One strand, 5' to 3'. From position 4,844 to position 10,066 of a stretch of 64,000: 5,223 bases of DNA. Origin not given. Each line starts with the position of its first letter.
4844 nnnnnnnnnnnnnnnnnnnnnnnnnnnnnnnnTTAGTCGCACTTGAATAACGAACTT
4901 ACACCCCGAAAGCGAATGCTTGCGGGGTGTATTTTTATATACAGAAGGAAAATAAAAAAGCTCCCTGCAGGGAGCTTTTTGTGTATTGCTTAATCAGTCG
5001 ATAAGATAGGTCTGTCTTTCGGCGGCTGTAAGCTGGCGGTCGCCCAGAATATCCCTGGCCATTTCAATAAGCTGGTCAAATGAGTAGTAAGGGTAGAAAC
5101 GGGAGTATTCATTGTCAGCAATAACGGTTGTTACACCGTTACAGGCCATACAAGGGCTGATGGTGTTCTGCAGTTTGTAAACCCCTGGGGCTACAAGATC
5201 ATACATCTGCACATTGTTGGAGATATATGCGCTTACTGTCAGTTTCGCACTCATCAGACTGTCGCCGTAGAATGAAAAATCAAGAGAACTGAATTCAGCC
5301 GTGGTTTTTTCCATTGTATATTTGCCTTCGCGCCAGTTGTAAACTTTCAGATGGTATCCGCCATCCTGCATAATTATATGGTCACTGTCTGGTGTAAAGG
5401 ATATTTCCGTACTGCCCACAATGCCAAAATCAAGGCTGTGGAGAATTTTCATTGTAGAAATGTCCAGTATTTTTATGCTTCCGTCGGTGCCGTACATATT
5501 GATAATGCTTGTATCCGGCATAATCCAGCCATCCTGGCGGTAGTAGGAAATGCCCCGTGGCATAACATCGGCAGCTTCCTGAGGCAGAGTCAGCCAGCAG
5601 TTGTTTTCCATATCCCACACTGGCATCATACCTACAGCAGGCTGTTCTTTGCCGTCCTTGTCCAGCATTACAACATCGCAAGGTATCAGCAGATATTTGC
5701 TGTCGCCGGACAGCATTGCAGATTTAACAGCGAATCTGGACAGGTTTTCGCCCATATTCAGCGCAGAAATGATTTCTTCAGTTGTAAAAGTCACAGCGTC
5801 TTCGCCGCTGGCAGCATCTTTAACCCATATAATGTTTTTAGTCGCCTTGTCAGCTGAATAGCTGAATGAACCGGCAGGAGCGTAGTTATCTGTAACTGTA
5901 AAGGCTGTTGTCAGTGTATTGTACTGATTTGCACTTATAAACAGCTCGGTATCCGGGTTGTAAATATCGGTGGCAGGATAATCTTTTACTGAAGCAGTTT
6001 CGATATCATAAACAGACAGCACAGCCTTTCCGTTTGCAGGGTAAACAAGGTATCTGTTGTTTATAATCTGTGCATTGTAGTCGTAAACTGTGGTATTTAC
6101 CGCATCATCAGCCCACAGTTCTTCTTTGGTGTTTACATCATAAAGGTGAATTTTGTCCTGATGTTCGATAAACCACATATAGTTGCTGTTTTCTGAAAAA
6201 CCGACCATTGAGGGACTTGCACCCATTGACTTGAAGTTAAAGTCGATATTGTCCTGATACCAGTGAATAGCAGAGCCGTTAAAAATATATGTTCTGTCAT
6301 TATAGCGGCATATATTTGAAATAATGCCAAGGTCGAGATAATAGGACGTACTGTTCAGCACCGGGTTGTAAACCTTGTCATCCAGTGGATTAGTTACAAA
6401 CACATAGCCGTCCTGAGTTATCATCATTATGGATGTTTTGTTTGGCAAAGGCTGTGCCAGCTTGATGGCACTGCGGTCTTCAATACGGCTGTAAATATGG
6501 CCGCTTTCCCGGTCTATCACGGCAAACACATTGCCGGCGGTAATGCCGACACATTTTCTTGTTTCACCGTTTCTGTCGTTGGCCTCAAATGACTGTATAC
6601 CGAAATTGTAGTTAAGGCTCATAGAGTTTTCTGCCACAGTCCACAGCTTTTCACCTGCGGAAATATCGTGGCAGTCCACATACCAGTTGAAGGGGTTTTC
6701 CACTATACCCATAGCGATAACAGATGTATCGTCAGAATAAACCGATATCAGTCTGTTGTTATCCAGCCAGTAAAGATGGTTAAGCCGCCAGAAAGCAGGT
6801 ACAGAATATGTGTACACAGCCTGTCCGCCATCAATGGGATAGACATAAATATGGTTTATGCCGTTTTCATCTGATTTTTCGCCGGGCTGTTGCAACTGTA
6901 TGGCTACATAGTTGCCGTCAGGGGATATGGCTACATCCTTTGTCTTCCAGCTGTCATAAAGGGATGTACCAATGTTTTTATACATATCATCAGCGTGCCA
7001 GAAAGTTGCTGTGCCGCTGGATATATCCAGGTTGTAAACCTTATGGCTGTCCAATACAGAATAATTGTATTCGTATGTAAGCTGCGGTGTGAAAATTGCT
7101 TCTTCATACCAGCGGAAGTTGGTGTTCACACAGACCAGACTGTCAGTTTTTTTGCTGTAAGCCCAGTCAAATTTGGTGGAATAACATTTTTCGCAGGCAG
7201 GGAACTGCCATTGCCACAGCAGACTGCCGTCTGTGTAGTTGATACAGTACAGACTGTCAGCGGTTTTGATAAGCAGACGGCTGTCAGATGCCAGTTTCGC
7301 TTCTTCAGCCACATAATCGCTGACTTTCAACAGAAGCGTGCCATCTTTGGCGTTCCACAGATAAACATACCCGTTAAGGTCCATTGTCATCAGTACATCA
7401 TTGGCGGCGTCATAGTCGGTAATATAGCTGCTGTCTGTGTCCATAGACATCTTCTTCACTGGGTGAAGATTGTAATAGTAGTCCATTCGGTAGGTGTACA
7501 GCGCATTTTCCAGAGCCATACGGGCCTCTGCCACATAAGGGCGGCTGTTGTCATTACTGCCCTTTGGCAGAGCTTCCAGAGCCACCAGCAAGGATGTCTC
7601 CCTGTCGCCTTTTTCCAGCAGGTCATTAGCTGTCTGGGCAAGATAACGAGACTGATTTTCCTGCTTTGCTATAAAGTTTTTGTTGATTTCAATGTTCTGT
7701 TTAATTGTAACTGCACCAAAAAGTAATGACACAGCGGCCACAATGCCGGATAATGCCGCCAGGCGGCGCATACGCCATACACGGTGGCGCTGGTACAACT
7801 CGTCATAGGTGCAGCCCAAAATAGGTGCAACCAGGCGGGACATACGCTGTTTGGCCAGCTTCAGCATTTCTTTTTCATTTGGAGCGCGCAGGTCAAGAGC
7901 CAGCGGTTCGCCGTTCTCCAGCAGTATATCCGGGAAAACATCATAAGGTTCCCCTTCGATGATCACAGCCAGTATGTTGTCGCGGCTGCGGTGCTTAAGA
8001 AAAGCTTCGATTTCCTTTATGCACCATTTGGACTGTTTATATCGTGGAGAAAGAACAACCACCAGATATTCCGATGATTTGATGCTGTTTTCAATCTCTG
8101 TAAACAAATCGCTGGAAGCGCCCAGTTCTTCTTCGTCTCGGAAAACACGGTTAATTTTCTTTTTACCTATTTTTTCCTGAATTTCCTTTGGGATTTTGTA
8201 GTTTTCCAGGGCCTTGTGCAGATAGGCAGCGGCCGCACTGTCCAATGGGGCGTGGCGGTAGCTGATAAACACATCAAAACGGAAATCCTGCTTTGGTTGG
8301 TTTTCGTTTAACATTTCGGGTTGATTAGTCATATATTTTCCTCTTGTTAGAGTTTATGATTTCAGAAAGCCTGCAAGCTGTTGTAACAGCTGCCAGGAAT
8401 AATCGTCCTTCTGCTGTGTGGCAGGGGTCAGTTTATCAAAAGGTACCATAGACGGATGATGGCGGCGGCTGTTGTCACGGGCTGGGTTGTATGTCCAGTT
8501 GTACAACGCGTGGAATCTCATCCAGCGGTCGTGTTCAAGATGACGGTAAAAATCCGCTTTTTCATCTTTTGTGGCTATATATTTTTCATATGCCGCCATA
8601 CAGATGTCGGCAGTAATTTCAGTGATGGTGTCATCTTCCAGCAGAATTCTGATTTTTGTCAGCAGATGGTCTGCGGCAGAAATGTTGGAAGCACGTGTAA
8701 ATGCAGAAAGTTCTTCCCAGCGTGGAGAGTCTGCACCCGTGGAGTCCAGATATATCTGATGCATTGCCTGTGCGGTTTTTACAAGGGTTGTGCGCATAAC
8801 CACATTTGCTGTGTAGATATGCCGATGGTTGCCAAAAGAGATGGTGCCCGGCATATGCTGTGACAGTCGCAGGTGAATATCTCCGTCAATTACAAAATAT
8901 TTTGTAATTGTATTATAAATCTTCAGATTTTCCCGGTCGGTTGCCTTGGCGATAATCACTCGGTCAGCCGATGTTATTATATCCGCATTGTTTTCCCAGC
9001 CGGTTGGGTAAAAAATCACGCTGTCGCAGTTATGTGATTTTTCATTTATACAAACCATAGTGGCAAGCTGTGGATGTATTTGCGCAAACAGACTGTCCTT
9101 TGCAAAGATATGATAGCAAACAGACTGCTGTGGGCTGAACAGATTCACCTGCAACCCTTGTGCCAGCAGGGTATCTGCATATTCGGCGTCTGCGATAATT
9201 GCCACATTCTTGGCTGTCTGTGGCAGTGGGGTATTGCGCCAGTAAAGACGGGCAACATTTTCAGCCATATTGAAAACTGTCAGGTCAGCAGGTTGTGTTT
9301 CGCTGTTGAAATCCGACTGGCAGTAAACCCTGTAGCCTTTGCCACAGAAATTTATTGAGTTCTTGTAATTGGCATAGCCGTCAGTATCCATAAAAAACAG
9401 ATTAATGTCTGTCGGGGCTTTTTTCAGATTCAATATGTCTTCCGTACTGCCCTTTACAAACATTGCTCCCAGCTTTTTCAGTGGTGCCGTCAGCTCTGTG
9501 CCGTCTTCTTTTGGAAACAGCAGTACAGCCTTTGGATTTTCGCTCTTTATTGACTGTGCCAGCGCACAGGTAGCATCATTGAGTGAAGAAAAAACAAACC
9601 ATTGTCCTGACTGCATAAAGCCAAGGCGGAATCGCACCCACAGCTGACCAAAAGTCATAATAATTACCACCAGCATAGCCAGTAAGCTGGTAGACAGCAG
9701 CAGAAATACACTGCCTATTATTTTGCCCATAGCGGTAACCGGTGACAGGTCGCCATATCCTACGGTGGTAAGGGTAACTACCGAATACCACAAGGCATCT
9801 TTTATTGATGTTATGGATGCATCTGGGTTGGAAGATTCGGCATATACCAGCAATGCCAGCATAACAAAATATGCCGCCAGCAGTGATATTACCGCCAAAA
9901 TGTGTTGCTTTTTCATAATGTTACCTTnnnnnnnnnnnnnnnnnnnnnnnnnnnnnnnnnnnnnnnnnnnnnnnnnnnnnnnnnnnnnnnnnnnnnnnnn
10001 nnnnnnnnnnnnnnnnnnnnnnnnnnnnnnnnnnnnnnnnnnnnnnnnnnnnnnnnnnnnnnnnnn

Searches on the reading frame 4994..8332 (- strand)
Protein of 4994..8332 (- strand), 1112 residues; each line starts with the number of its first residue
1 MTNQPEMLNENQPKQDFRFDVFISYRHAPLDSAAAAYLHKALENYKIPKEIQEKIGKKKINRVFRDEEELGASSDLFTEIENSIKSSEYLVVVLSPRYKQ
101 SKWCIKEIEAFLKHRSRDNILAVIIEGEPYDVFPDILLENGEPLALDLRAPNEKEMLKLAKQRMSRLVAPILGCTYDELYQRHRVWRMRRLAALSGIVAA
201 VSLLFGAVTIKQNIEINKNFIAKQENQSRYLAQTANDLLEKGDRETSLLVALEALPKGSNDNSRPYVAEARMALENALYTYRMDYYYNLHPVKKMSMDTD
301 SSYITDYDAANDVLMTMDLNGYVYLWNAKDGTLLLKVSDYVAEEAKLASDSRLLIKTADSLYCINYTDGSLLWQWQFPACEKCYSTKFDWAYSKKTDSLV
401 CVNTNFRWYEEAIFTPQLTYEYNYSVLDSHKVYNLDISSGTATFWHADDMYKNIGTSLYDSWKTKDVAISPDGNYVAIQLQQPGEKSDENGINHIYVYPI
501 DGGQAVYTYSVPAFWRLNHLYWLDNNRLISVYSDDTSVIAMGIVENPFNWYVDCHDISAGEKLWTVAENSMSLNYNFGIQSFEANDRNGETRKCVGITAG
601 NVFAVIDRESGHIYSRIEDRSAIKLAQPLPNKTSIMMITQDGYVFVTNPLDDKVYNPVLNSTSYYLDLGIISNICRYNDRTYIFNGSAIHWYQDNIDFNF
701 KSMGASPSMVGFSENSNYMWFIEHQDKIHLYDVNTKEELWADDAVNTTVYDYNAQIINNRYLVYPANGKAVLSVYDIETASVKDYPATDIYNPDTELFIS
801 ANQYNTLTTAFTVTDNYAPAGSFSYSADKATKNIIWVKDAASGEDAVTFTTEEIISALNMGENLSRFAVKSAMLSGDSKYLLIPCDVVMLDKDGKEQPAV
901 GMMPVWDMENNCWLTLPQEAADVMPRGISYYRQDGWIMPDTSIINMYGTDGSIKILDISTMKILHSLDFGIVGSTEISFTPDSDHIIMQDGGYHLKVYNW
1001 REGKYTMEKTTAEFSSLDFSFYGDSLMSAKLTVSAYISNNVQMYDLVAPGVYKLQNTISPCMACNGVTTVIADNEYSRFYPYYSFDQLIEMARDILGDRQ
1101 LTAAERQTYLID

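Call 10: search_protein_families(library=pfam, proteins=[window:4994-8332:-])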
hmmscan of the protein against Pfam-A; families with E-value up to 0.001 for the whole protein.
window:4994-8332:- (1112 aa): 5 families
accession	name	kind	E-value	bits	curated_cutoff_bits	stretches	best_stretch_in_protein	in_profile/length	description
PF13676.11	TIR_2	-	1.1e-14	55.4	28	1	21-149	1-109/122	TIR domain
PF01582.25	TIR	-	9.8e-11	42.2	21.3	1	49-126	19-95/179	TIR domain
PF25174.1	Beta-prop_THOC3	-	2.5e-08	33.7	305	0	939-1026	98-186/272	THOC3 beta-propeller domain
PF08937.16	ThsB_TIR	-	1.8e-07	31.9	21.2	1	22-127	1-97/100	Thoeris protein ThsB, TIR-like domain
PF25168.1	Beta-prop_WDR36-Utp21_2nd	-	0.00053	19.8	84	0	939-1048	208-319/335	WDR36/Utp21 second beta-propeller domain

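Call 26: search_protein_families(library=padloc, proteins=[window:4994-8332:-], max_evalue=0.01)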
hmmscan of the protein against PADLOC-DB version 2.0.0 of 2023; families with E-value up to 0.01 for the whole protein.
window:4994-8332:- (1112 aa): 3 families
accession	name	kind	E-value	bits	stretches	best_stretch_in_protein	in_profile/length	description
PDLC05062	PDC-S66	-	2.4e-08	31.8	1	11-117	141-232/282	-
PDLC02012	SAVED5--SAVED_TIR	-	1.3e-06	25.8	1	11-125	6-104/404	-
PDLC02961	RT-TIR_XII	-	0.0093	12.9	0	50-116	360-424/475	single gene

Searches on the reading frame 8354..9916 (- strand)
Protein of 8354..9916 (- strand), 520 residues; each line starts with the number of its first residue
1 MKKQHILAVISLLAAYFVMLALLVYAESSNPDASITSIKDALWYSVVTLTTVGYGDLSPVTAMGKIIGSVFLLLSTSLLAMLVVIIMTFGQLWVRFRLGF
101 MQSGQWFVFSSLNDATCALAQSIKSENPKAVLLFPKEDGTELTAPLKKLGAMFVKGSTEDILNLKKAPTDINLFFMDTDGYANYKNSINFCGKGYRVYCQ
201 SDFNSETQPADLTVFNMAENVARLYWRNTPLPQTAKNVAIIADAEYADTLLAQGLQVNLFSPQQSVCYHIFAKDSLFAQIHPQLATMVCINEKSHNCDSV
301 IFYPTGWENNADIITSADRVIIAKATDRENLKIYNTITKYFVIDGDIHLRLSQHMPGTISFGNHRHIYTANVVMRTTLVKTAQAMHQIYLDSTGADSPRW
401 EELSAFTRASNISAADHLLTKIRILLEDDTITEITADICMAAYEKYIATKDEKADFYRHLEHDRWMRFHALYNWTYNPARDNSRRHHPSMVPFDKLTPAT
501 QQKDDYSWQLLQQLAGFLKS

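Call 10: search_protein_families(library=pfam, proteins=[window:8354-9916:-])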
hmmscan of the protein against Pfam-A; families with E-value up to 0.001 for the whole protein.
window:8354-9916:- (520 aa): 3 families
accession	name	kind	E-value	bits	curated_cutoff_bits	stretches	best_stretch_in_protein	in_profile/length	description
PF07885.22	Ion_trans_2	-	3.2e-14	53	22.5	1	20-89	9-76/79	Ion channel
PF00520.37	Ion_trans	-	1.9e-07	31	25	1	8-87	134-230/241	Ion transport protein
PF02026.21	RyR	-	5.6e-06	26.9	27.4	1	461-505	28-72/91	RyR domain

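Call 26: search_protein_families(library=padloc, proteins=[window:8354-9916:-], max_evalue=0.01)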
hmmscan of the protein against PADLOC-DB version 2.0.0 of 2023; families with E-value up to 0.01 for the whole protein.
window:8354-9916:- (520 aa): 0 families
